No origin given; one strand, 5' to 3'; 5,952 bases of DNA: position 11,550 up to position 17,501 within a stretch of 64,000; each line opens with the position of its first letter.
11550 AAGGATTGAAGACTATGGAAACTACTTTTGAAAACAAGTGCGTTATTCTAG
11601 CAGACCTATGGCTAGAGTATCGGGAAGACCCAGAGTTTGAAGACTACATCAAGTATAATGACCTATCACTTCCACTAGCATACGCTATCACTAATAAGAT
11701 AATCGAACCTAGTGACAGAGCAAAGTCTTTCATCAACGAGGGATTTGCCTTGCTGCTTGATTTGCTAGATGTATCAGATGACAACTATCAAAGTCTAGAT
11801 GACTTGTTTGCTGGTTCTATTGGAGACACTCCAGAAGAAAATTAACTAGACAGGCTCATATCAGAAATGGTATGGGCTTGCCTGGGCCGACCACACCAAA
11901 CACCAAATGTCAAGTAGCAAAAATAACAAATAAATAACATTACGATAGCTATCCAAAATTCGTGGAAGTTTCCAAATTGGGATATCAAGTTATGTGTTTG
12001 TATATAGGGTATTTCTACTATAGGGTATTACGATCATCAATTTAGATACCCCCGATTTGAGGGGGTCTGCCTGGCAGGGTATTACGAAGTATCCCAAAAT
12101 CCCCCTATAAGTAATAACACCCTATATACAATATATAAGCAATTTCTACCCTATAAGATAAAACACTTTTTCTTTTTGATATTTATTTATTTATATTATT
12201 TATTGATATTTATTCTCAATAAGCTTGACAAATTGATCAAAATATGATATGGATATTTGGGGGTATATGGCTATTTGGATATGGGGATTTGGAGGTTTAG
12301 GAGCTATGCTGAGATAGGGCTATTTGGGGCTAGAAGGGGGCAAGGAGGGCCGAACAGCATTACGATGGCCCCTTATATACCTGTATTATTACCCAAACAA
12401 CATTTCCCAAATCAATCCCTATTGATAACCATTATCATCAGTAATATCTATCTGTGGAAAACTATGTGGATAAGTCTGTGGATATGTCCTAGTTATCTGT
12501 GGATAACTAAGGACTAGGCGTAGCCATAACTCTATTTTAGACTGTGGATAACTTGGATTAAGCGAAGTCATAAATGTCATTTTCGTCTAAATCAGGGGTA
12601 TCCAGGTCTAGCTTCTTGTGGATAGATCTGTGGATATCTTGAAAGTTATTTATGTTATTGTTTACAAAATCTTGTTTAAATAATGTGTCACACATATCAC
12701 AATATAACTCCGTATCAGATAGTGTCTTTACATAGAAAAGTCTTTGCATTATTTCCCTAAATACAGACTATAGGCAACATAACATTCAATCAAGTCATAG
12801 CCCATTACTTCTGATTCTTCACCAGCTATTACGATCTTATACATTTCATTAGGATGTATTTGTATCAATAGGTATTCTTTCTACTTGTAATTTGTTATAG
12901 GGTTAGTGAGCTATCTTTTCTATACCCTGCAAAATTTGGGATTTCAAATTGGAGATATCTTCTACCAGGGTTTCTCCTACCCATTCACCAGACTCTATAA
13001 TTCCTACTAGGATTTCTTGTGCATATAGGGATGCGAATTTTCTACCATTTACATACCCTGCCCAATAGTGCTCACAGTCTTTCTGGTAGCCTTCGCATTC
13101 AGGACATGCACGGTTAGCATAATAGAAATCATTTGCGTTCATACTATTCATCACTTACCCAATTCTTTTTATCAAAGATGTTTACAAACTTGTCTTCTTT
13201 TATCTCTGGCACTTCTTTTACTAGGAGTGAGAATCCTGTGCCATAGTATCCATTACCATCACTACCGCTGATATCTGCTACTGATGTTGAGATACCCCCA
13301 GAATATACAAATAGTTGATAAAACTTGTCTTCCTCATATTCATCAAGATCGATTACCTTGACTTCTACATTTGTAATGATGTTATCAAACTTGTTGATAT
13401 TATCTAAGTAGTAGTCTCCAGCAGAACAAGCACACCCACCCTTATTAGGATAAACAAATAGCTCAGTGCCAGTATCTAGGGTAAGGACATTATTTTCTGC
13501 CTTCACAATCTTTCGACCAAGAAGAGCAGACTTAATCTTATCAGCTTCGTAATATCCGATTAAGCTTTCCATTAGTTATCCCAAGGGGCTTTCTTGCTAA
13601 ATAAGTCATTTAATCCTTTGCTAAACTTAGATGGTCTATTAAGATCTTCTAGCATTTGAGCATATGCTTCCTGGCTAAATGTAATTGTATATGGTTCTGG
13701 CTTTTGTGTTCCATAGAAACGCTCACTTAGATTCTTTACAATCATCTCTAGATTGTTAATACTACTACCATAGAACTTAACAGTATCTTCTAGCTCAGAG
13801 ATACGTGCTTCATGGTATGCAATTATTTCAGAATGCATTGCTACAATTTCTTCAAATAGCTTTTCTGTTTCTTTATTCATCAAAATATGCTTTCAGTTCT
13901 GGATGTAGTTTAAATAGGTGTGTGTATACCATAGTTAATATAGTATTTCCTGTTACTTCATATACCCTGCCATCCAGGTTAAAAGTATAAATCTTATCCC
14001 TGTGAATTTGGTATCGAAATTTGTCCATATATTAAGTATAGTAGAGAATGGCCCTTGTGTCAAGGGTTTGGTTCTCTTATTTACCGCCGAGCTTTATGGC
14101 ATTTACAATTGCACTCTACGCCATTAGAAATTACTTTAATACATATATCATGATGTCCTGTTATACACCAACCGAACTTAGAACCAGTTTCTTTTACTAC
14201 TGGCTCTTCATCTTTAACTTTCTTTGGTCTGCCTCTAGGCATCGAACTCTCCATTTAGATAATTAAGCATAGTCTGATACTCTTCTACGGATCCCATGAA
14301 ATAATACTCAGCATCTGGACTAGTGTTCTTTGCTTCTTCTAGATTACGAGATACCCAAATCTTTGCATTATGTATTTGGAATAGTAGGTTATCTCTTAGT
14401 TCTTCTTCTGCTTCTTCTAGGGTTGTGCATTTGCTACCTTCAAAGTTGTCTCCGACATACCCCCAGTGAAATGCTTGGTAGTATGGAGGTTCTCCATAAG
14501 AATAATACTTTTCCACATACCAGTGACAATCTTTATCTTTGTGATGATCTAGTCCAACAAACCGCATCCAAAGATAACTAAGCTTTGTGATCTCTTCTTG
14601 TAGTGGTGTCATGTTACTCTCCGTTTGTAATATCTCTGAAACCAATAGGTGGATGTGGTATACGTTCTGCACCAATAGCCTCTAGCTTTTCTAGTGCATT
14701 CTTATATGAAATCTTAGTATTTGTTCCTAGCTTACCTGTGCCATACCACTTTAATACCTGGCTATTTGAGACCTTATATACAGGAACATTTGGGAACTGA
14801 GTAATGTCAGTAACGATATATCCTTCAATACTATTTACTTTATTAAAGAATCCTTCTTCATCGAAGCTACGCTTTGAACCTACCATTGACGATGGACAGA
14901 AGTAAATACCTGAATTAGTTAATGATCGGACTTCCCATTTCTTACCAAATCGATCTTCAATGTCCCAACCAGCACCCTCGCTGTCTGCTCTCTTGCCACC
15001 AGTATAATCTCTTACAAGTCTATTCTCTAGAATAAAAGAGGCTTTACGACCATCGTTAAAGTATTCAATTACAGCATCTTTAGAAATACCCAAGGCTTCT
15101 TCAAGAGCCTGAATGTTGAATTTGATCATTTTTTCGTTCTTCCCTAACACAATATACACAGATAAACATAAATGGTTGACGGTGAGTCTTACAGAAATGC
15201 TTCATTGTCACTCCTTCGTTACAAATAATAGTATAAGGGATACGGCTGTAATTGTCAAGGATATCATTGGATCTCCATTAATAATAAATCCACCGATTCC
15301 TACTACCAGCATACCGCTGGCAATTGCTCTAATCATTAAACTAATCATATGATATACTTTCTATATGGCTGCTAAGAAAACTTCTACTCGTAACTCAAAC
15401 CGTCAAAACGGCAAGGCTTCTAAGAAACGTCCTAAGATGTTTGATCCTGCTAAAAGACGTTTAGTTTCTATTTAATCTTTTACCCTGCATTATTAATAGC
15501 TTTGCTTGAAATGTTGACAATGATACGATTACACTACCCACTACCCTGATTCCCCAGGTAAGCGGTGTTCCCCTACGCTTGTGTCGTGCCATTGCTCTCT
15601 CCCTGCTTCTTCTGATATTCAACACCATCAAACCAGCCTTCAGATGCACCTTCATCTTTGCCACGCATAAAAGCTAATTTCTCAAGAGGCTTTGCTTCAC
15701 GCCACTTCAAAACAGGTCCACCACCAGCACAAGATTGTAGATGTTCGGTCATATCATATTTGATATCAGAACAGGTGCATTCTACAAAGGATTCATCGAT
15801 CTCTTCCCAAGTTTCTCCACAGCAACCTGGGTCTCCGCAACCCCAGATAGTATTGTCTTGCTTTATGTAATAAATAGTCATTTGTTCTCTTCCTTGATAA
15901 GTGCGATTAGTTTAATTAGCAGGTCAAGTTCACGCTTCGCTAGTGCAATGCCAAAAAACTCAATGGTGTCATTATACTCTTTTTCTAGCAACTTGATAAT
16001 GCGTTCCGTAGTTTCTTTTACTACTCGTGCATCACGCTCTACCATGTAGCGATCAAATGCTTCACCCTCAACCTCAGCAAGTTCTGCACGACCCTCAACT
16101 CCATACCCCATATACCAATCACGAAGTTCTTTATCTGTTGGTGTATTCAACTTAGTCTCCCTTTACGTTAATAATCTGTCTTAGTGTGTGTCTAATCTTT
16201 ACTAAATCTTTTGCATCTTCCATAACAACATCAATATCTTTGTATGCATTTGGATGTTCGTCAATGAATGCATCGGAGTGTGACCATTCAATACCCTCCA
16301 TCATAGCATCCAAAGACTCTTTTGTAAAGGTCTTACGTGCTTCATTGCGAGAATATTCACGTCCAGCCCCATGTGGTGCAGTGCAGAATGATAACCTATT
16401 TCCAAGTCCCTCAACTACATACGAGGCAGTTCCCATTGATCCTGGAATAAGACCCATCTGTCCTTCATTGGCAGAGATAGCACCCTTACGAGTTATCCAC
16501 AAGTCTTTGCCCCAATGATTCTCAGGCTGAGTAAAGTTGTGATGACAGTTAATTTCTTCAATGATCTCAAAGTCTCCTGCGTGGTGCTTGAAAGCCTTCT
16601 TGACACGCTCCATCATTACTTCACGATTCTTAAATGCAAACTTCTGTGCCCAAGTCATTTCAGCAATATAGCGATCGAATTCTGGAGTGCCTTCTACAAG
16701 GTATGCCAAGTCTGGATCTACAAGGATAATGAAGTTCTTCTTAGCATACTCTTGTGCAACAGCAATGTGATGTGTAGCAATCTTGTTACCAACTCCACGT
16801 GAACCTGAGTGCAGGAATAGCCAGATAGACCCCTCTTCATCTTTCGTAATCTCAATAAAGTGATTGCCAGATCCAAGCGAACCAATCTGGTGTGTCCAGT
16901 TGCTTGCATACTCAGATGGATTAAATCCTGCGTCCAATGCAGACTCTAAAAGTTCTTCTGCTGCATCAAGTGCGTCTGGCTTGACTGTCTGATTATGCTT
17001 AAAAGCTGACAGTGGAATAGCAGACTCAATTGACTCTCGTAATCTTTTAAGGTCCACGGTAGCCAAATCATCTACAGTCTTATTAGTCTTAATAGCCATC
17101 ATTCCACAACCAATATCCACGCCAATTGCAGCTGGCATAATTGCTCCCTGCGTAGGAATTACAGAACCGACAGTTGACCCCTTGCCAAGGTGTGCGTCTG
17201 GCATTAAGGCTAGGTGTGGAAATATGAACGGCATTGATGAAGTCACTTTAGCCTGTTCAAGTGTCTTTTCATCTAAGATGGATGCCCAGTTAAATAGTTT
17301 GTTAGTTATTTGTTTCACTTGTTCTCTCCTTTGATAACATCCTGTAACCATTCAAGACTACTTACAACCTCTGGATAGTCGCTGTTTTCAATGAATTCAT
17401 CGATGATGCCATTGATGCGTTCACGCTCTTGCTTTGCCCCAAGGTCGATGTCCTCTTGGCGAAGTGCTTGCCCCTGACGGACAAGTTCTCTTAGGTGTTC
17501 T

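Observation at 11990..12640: oriC-like module (iterons, AT-rich 12-mers, seven co-oriented DnaA boxes) in the gap where the two transcription blocks converge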

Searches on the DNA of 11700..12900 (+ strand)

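Call 3: search_dna_similar(query=window:11800-12800:+, collection=phages, mode=distant, max_rows=30)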
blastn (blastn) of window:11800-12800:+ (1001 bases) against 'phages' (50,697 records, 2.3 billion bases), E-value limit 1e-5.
No match.

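Call 71: search_rna_families(source=window, start=11700, end=12900, threshold=evalue, max_evalue=1)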
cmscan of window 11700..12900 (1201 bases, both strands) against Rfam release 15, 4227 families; matches with E-value up to 1: 0.
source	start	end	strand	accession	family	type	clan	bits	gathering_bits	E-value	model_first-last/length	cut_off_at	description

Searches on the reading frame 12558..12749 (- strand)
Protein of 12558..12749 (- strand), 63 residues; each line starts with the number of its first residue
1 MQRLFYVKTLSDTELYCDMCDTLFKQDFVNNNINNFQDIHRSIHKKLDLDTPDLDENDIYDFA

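Call 81: search_protein_families(library=pfam, proteins=[window:12558-12749:-], max_evalue=0.05)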
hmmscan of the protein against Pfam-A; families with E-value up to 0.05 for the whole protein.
window:12558-12749:- (63 aa): 1 family
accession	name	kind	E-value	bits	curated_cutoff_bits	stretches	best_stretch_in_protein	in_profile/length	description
PF14907.12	NTP_transf_5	-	0.039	14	31.2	1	7-55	175-225/249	Uncharacterised nucleotidyltransferase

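Call 82: search_protein_families(library=phrogs, proteins=[window:12558-12749:-], max_evalue=0.01)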
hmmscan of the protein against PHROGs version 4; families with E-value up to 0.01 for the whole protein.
window:12558-12749:- (63 aa): 0 families

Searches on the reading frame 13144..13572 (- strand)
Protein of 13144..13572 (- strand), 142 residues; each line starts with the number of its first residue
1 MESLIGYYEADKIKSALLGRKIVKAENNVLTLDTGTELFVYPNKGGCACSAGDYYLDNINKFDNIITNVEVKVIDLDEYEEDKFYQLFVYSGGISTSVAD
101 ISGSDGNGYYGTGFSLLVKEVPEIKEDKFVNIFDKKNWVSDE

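Call 15: find_related_loci(query=window:13144-13572:-, collection=viral_contigs, flank=6000)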
Query window:13144-13572:- (142 aa) in viral_contigs; peptide patterns used: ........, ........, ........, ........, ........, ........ (x = any residue, [..] = any of these).
81 stretches matched a pattern; 76 encode a relative of the query (tblastn E <= 1e-3); 76 distinct loci.
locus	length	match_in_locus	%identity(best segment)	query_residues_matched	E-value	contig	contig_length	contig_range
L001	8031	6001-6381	95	1-127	3e-76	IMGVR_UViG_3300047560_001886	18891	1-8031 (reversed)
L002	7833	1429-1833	70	5-138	5e-57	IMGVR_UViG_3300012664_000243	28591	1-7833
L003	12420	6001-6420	64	1-138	1e-54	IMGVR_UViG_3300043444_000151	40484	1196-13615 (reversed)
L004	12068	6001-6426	63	1-138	3e-54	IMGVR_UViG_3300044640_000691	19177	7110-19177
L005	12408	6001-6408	68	5-137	2e-54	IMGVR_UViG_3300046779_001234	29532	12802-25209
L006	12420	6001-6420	64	1-138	4e-54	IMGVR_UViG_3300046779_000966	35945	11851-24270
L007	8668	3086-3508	63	1-138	3e-53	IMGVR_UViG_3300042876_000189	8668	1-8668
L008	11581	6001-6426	61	1-139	1e-52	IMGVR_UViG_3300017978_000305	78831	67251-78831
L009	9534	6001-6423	60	1-139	2e-52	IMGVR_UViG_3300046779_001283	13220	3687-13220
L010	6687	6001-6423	62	1-139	6e-52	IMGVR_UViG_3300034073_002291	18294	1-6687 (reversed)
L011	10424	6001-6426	58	1-139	2e-51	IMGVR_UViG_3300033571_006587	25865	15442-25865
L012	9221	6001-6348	60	5-123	2e-39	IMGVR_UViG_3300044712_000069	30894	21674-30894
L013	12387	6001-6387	50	3-121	1e-32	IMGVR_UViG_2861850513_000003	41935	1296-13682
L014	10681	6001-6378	48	1-118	5e-31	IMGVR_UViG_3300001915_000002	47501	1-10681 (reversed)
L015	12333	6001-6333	46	9-119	7e-28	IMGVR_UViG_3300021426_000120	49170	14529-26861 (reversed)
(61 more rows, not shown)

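Call 81: search_protein_families(library=pfam, proteins=[window:13144-13572:-], max_evalue=0.05)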
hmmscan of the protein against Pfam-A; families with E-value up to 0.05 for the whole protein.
window:13144-13572:- (142 aa): 1 family
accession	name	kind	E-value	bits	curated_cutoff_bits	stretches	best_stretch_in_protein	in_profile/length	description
PF24240.1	DUF7448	-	2.9e-12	47.3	27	1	16-115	2-103/104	Domain of unknown function (DUF7448)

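Call 82: search_protein_families(library=phrogs, proteins=[window:13144-13572:-], max_evalue=0.01)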
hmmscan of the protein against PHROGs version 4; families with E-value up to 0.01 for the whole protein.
window:13144-13572:- (142 aa): 1 family
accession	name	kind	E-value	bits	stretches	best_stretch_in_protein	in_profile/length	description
phrog_2131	-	unknown function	3.6e-20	73.3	1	5-123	4-125/134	-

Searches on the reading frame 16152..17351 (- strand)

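Call 11: search_protein_families(library=phrogs, proteins=[window:16152-17351:-])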
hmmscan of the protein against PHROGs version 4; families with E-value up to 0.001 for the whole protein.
window:16152-17351:- (399 aa): 2 families
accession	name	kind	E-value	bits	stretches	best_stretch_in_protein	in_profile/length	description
phrog_1075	-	DNA, RNA and nucleotide metabolism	1.8e-144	483.3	1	10-399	57-442/459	tRNA splicing ligase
phrog_32430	-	DNA, RNA and nucleotide metabolism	8e-39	133.5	1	271-398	10-138/139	tRNA splicing ligase RtcB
